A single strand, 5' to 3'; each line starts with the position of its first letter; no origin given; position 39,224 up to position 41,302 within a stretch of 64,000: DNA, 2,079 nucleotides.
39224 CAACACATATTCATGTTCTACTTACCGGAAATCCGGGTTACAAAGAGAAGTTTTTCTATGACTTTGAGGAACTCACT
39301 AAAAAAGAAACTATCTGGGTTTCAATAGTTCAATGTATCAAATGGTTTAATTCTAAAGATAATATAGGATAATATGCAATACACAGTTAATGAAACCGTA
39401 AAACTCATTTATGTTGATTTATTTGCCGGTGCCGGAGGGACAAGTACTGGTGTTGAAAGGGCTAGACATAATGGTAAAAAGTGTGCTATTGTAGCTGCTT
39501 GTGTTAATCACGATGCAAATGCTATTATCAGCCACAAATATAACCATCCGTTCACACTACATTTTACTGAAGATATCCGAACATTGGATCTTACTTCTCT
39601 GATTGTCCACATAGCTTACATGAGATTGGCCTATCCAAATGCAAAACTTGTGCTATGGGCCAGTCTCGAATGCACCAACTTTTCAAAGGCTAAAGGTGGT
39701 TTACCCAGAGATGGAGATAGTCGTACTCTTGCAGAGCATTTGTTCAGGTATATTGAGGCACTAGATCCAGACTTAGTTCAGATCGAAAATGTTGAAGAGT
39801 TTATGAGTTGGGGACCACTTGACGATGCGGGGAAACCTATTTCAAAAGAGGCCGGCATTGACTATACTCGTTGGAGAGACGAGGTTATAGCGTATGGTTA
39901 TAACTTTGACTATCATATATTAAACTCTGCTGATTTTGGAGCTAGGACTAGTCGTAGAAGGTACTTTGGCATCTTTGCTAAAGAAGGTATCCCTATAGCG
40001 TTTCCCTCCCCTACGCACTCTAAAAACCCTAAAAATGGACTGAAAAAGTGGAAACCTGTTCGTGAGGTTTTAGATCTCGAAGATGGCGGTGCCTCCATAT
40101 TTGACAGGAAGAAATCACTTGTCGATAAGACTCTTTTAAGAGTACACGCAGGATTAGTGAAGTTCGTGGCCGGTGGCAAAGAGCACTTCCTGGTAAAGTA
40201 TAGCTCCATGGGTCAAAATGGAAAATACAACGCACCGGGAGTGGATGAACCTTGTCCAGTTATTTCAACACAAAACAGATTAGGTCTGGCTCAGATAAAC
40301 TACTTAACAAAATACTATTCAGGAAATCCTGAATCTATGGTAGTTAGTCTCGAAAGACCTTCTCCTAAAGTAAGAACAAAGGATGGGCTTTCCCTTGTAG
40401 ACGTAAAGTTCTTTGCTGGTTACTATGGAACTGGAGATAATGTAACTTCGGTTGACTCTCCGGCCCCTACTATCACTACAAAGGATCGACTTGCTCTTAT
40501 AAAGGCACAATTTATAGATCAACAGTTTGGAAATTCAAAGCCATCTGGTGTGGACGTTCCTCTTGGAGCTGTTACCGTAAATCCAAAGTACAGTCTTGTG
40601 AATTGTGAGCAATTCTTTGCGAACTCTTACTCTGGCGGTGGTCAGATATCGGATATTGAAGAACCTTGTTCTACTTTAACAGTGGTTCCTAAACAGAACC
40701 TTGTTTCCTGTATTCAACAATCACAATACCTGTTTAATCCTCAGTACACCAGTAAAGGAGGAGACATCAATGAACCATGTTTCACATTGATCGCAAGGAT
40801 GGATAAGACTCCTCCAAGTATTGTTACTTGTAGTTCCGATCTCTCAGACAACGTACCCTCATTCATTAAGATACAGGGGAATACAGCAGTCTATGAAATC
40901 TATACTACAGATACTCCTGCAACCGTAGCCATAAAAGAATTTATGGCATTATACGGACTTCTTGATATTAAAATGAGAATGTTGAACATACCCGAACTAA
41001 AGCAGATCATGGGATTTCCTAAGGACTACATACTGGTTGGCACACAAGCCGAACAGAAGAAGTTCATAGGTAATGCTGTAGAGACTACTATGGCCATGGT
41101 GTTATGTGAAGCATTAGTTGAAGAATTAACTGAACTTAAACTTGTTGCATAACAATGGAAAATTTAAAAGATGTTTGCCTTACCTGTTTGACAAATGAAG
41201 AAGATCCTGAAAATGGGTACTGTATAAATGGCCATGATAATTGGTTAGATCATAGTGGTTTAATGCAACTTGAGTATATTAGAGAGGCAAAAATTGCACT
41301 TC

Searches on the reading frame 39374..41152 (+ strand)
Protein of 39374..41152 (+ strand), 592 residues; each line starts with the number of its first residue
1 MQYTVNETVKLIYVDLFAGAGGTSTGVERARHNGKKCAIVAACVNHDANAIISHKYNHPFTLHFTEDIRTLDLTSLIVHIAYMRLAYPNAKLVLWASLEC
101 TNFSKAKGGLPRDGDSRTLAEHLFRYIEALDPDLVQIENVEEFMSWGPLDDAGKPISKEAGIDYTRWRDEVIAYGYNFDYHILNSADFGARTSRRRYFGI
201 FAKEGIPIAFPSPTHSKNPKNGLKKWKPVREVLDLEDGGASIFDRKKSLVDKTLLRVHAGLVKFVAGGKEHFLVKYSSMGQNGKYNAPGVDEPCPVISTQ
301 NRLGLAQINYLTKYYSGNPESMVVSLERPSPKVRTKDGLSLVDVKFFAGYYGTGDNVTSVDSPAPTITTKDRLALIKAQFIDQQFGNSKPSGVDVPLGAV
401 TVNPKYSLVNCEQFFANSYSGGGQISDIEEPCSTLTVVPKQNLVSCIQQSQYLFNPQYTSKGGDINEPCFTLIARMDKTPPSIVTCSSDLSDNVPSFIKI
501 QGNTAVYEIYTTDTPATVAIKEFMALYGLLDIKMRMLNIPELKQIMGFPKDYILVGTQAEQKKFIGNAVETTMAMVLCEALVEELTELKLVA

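Call 21: search_protein_families(library=phrogs, proteins=[window:39374-41152:+], max_evalue=0.00001)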
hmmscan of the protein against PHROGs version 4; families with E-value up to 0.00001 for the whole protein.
window:39374-41152:+ (592 aa): 7 families
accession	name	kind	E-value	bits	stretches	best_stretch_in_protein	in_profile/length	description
phrog_116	-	other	7.4e-70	237.2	1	6-587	203-495/779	DNA methyltransferase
phrog_363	-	other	4.3e-28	99.4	1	3-204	46-216/327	DNA methyltransferase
phrog_29443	-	unknown function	1.6e-20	74.4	1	11-152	3-130/273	-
phrog_5999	-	other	2.1e-17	64.1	1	11-119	3-99/109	DNA methyltransferase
phrog_23072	-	other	4.2e-14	53.9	1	389-586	176-392/400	DNA methyltransferase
phrog_36001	-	unknown function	8.3e-07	28.6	0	531-585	644-698/715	-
phrog_13621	-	unknown function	1.4e-06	29.2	1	526-584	46-111/121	-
